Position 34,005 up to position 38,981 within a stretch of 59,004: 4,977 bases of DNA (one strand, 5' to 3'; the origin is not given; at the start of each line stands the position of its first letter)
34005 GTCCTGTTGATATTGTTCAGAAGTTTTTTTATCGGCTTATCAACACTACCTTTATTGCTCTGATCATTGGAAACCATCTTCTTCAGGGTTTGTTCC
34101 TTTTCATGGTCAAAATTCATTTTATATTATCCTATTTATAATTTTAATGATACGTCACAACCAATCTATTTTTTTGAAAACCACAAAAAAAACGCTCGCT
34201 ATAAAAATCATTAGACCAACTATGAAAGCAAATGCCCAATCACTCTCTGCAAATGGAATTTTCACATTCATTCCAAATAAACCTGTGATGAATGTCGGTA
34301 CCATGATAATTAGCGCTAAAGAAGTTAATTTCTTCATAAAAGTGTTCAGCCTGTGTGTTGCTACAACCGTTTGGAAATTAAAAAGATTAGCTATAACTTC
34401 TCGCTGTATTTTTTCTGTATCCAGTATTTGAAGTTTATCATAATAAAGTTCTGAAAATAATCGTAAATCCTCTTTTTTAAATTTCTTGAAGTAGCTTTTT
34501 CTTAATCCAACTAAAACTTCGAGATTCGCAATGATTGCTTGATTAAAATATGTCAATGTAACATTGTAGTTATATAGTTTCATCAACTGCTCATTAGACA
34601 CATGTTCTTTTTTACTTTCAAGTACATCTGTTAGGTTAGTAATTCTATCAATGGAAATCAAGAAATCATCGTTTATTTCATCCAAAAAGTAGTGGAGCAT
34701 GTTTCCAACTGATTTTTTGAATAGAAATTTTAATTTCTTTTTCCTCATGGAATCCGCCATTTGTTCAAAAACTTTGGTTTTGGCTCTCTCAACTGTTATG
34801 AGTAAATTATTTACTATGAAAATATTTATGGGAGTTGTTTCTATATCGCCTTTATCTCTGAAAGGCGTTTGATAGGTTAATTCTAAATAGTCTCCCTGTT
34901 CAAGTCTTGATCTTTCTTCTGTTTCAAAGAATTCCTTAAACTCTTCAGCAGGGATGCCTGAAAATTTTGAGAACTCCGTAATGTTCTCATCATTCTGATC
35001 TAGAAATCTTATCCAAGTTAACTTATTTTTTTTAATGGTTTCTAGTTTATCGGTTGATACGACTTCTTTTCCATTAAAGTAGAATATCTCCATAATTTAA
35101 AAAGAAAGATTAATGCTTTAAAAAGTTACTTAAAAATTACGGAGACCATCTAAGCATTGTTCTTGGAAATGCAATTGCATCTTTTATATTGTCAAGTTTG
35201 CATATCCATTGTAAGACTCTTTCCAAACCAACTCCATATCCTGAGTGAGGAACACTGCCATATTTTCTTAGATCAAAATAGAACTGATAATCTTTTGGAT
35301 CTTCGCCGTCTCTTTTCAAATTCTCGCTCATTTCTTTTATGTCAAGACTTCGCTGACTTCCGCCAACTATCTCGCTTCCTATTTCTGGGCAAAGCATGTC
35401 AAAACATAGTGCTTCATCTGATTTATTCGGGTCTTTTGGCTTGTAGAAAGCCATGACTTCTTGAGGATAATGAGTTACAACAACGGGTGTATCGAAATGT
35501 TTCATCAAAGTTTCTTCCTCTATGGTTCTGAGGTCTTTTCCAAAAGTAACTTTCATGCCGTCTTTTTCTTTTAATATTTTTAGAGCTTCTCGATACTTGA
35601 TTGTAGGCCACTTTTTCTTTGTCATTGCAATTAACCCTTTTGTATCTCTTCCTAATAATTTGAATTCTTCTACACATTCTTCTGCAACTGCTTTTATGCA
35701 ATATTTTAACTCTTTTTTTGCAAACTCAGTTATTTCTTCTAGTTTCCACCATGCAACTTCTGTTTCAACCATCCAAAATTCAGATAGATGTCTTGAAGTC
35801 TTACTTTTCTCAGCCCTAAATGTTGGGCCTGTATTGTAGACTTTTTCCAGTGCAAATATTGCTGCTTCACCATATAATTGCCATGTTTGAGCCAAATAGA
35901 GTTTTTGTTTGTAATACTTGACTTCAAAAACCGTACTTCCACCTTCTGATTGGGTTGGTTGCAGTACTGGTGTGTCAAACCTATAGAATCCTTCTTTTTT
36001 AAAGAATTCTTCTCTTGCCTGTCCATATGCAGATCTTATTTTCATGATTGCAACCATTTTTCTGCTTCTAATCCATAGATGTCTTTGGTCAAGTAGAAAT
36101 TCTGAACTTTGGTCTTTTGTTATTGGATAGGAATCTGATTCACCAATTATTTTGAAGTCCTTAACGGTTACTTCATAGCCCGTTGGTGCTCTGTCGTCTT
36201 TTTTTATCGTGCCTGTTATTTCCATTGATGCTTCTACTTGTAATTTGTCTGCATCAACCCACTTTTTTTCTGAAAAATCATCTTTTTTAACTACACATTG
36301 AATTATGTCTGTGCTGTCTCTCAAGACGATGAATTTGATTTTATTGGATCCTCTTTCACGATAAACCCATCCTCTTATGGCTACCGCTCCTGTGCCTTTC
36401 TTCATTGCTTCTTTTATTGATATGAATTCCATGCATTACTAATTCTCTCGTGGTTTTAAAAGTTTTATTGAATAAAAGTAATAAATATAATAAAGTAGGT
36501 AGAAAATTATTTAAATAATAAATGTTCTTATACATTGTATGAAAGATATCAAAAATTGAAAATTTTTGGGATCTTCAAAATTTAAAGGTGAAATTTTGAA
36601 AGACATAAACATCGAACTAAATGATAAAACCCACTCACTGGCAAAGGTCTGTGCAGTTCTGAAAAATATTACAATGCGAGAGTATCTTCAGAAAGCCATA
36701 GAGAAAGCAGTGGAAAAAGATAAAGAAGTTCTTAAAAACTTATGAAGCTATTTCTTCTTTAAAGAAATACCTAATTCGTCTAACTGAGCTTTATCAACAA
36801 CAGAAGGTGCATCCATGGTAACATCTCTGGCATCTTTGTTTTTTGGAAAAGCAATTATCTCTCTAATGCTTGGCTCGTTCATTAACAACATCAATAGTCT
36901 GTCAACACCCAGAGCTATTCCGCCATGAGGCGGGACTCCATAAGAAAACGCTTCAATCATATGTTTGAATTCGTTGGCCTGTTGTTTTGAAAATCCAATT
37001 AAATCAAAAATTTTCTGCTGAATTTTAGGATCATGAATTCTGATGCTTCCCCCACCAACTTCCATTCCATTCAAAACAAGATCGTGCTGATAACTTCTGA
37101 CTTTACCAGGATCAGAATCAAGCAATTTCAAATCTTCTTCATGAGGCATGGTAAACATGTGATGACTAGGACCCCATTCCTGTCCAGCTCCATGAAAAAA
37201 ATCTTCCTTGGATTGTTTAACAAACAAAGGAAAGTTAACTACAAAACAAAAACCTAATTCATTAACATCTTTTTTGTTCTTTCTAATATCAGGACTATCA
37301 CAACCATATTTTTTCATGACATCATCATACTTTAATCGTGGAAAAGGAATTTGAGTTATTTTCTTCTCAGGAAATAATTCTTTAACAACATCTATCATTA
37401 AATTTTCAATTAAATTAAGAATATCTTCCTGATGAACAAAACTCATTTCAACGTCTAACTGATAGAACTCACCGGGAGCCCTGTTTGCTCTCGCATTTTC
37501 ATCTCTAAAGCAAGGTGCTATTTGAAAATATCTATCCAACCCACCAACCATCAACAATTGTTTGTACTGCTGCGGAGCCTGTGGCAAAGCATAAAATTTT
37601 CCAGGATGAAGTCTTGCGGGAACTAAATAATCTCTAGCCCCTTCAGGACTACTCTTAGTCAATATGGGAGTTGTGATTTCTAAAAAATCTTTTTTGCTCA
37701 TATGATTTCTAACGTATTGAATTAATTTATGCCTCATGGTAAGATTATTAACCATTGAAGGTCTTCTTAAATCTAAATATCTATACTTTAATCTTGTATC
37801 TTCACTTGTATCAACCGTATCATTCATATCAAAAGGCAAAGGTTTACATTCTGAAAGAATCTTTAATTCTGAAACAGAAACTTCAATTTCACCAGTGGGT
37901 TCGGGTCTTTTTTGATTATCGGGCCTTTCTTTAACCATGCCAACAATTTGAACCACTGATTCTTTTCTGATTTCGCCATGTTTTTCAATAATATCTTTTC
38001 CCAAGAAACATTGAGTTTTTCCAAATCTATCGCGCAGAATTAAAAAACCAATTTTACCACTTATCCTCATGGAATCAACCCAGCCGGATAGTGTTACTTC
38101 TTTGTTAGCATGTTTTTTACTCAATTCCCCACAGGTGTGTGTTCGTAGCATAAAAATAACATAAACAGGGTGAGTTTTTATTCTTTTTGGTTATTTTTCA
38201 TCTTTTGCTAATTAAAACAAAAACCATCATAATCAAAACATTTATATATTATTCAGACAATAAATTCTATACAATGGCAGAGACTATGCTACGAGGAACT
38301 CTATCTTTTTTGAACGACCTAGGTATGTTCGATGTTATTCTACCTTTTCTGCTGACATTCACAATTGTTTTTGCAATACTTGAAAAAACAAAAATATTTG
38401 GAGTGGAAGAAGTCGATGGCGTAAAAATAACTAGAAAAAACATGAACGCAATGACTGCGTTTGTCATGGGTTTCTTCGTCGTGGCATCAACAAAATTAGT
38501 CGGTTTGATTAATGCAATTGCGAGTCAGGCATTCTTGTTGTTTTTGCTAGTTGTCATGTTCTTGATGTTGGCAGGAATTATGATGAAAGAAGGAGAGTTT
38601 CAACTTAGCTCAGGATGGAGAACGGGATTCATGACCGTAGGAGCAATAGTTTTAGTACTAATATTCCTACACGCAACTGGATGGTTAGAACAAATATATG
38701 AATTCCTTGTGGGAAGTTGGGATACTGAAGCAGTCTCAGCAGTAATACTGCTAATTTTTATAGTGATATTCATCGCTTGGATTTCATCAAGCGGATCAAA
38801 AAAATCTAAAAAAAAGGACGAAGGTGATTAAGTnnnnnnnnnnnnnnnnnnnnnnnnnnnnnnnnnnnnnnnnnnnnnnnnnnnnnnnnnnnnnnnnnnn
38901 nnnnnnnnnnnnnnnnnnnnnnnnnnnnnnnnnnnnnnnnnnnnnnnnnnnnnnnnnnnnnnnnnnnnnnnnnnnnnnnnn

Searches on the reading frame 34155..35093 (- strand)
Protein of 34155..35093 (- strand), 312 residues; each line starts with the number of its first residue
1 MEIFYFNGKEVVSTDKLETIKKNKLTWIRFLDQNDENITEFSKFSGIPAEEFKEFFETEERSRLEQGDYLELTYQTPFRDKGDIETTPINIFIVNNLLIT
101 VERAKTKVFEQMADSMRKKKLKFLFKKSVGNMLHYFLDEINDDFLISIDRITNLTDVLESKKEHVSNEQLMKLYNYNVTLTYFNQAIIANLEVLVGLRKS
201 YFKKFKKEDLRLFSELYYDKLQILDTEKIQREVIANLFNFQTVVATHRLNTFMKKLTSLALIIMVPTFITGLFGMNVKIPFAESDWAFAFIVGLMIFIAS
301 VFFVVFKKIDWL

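Call 70: search_protein_families(library=pfam, proteins=[window:34155-35093:-], max_evalue=0.001)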
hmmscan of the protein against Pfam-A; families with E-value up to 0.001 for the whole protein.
window:34155-35093:- (312 aa): 1 family
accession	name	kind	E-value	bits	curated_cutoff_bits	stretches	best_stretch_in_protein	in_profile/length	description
PF01544.23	CorA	-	1.6e-46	159.4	27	1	23-308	2-292/292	CorA-like Mg2+ transporter protein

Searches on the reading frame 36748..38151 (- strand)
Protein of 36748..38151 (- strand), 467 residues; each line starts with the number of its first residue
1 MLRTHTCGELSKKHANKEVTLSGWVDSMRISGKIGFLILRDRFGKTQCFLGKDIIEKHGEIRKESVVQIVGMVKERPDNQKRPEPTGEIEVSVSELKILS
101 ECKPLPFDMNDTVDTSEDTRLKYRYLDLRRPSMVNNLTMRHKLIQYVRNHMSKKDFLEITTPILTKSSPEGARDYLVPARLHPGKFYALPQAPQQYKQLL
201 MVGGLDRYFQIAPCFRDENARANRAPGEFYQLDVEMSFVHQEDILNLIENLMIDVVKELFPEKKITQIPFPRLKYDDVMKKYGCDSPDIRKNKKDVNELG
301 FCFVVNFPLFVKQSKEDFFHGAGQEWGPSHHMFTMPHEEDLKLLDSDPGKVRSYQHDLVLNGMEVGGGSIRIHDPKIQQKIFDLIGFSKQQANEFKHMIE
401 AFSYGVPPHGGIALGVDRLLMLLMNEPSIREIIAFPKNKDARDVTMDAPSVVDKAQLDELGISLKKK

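Call 70: search_protein_families(library=pfam, proteins=[window:36748-38151:-], max_evalue=0.001)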
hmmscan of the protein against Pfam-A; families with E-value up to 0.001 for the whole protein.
window:36748-38151:- (467 aa): 2 families
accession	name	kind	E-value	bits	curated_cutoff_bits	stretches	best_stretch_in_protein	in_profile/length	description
PF00152.25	tRNA-synt_2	-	2e-116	388.8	25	1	116-439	1-308/308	tRNA synthetases class II (D, K and N)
PF01336.31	tRNA_anti-codon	-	6.6e-14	52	27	1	19-99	1-75/75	OB-fold nucleic acid binding domain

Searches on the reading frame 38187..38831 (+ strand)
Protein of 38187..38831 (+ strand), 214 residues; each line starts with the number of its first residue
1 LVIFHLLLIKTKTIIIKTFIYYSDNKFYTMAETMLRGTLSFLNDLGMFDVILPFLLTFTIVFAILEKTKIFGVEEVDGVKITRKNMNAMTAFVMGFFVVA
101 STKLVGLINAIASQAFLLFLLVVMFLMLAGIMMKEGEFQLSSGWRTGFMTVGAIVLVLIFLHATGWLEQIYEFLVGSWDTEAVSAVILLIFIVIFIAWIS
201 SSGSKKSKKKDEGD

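Call 71: search_protein_families(library=pfam, proteins=[window:38187-38831:+], max_evalue=0.001)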
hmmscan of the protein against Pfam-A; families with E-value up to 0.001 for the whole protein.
window:38187-38831:+ (214 aa): 1 family
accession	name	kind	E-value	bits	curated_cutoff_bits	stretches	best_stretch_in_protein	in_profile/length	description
PF06664.17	WLS-like_TM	-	0.00011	22.1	28.3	1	96-200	62-167/247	Wntless-like, transmembrane domain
